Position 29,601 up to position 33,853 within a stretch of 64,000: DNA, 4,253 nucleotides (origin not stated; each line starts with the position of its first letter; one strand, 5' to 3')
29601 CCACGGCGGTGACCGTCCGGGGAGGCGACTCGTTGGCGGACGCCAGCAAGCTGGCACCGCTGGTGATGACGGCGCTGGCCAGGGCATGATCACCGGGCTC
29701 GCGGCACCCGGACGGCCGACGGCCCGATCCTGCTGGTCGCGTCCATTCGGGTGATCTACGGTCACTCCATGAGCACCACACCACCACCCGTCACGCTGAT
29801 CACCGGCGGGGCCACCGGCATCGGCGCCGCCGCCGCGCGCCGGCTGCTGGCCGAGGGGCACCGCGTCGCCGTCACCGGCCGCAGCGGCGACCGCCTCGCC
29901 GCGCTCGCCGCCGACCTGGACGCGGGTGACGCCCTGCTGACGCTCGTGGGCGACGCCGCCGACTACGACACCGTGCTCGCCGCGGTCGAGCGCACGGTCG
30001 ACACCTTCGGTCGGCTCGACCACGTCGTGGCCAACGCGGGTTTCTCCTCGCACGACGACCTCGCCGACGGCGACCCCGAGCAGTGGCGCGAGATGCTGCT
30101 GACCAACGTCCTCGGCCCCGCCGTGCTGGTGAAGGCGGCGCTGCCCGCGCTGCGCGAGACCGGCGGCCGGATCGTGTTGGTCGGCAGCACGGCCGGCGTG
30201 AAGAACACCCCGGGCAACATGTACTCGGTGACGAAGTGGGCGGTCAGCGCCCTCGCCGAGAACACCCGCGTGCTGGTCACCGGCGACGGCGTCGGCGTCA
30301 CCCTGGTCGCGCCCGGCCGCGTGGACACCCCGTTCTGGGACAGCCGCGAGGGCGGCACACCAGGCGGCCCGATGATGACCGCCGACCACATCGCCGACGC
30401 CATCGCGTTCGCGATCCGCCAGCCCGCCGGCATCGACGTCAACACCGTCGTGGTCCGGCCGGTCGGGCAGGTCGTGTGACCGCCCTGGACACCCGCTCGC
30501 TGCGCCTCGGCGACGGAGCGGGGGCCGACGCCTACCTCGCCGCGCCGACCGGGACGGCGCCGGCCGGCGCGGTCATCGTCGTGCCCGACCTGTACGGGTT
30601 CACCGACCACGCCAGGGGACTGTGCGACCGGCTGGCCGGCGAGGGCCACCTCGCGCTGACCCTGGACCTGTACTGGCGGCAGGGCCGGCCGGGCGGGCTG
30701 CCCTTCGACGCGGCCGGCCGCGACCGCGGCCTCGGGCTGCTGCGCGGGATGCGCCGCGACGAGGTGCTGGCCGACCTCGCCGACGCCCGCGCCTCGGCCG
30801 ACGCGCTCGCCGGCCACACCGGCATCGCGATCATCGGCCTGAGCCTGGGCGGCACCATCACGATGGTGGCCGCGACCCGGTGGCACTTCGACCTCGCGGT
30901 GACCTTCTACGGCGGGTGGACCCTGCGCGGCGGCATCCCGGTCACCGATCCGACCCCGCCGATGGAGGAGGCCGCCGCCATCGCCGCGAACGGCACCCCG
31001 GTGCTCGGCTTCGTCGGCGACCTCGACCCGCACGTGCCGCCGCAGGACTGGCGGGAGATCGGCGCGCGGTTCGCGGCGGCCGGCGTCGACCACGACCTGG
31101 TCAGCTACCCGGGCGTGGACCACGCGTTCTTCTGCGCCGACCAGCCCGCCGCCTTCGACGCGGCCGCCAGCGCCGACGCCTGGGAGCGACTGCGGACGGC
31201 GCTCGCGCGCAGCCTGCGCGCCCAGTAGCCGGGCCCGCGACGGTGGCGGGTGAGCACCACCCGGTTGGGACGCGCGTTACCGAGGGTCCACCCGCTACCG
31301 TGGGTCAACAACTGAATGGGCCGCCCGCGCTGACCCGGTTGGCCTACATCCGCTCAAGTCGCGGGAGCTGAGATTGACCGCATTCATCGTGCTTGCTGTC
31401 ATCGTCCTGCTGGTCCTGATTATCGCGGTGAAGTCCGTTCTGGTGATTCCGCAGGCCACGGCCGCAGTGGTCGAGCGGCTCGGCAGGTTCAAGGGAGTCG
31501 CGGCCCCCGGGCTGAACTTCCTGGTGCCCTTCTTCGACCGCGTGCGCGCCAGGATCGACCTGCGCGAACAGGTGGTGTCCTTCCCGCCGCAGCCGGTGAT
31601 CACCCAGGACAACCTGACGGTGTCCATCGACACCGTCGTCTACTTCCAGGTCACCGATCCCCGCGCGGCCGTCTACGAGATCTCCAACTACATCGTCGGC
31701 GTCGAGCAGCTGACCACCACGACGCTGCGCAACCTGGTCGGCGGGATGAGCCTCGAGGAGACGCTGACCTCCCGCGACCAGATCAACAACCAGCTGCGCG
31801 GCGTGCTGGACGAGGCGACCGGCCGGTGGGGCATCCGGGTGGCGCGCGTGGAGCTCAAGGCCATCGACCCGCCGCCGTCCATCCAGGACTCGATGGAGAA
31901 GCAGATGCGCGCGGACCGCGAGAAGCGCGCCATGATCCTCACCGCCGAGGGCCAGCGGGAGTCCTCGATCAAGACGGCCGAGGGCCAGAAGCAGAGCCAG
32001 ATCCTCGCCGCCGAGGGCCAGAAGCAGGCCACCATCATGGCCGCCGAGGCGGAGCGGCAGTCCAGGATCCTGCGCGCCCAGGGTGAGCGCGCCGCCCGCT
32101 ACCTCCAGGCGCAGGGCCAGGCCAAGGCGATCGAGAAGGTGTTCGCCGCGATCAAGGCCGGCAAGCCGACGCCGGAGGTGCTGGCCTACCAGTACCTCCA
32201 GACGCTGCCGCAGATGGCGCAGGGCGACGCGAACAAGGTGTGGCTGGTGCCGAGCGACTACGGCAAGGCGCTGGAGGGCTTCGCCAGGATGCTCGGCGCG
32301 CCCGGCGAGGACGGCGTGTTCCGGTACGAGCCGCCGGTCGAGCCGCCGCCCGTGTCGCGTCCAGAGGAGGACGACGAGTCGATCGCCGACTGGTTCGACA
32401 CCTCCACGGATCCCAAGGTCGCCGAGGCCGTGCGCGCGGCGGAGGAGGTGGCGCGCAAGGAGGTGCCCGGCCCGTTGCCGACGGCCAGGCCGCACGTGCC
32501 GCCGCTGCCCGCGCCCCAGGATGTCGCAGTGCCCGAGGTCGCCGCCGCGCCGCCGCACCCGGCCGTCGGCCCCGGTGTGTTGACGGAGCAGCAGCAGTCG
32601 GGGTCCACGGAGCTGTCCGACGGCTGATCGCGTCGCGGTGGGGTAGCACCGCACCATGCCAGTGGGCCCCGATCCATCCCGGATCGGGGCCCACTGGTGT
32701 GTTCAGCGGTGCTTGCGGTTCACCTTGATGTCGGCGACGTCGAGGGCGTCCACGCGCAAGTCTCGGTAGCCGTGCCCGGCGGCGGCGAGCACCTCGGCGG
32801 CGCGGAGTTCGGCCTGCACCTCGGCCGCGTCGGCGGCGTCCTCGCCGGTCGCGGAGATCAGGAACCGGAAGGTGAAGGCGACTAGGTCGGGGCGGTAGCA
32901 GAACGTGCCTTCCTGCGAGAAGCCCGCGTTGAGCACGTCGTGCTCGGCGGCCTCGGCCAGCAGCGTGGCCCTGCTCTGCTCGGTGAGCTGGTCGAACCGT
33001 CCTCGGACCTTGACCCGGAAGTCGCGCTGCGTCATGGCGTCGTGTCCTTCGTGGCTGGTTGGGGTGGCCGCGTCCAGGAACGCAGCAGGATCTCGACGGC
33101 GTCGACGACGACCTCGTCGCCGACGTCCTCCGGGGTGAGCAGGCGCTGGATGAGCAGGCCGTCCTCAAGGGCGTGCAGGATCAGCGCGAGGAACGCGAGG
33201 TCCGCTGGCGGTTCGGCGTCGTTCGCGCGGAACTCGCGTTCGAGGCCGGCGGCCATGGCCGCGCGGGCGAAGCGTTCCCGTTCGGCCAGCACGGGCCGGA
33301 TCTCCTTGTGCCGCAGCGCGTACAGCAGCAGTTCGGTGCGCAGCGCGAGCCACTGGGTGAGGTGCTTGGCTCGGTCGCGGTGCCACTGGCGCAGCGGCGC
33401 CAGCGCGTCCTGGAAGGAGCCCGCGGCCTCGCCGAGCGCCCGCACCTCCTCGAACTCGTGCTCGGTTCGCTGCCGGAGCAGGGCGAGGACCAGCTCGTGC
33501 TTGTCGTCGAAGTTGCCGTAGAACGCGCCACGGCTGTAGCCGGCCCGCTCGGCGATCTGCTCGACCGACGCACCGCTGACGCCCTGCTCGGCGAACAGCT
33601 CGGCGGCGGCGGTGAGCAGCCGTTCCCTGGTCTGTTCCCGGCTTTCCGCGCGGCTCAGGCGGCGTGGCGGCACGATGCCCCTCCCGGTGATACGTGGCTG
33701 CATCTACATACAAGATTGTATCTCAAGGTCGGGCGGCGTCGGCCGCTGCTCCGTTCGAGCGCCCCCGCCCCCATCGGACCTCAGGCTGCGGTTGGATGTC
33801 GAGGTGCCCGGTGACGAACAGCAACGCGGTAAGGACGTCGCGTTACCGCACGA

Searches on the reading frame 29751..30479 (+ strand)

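Call 41: search_protein_families(library=pfam, proteins=[window:29751-30479:+])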
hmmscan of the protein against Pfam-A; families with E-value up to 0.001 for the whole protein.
window:29751-30479:+ (242 aa): 5 families
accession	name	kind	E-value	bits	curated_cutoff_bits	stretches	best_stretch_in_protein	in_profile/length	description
PF00106.31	adh_short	-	1.2e-41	142.7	26.6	1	14-198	2-189/195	short chain dehydrogenase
PF13561.12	adh_short_C2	-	4.1e-31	108.8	27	1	21-201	3-186/236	Enoyl-(Acyl carrier protein) reductase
PF08659.16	KR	-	1.5e-12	48.2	22.6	1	15-173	3-164/180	KR domain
PF23441.1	SDR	-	3.9e-07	30.1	27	1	15-200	10-203/258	SDR-like rossmann domain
PF01370.27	Epimerase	-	1.2e-06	28.6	20.9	1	16-166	2-150/240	NAD dependent epimerase/dehydratase family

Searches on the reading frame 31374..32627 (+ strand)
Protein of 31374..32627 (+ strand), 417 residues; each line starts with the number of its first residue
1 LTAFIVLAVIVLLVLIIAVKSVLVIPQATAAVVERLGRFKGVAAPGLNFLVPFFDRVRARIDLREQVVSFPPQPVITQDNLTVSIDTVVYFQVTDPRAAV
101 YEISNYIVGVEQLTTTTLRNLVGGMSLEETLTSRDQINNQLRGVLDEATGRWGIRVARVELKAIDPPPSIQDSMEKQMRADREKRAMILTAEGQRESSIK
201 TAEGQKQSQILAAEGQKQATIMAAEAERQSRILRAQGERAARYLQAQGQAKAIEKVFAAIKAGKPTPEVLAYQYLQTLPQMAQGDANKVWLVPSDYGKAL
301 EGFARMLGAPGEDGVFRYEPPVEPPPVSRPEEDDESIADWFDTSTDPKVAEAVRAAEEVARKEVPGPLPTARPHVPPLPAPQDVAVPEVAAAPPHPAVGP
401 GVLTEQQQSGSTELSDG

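Call 41: search_protein_families(library=pfam, proteins=[window:31374-32627:+])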
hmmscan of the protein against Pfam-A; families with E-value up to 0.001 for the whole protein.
window:31374-32627:+ (417 aa): 1 family
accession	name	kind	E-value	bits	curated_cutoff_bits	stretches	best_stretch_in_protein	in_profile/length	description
PF01145.31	Band_7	-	2.7e-43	148.5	23.6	1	24-194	2-175/176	SPFH domain / Band 7 family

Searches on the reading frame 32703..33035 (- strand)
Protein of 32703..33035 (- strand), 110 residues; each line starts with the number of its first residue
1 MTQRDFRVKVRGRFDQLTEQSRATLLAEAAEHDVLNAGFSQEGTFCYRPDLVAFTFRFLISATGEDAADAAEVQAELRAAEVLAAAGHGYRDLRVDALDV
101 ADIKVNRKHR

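Call 41: search_protein_families(library=pfam, proteins=[window:32703-33035:-])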
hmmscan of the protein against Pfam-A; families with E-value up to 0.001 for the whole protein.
window:32703-33035:- (110 aa): 1 family
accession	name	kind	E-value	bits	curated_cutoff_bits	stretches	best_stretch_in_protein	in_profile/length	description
PF19707.4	DUF6204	-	3.1e-36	124.6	27.5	1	1-110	1-113/114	Family of unknown function (DUF6204)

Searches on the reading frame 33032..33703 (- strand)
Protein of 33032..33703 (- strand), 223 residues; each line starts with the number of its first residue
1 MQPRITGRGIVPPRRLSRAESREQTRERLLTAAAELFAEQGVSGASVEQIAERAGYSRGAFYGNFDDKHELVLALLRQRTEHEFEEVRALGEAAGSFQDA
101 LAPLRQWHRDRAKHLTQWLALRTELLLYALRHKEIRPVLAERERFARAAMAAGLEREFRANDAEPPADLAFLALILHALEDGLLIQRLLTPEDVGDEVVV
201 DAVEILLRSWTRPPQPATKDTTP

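Call 41: search_protein_families(library=pfam, proteins=[window:33032-33703:-])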
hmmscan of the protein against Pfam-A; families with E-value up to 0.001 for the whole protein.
window:33032-33703:- (223 aa): 3 families
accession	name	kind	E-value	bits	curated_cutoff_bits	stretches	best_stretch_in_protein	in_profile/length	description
PF00440.29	TetR_N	-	1.1e-15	57.5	24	1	29-75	1-47/47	Bacterial regulatory proteins, tetR family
PF13977.11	TetR_C_6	-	1.3e-06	29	27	1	117-207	21-110/115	BetI-type transcriptional repressor, C-terminal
PF17940.6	TetR_C_31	-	6.5e-06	26.7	27.4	1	119-208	24-106/107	Tetracyclin repressor-like, C-terminal domain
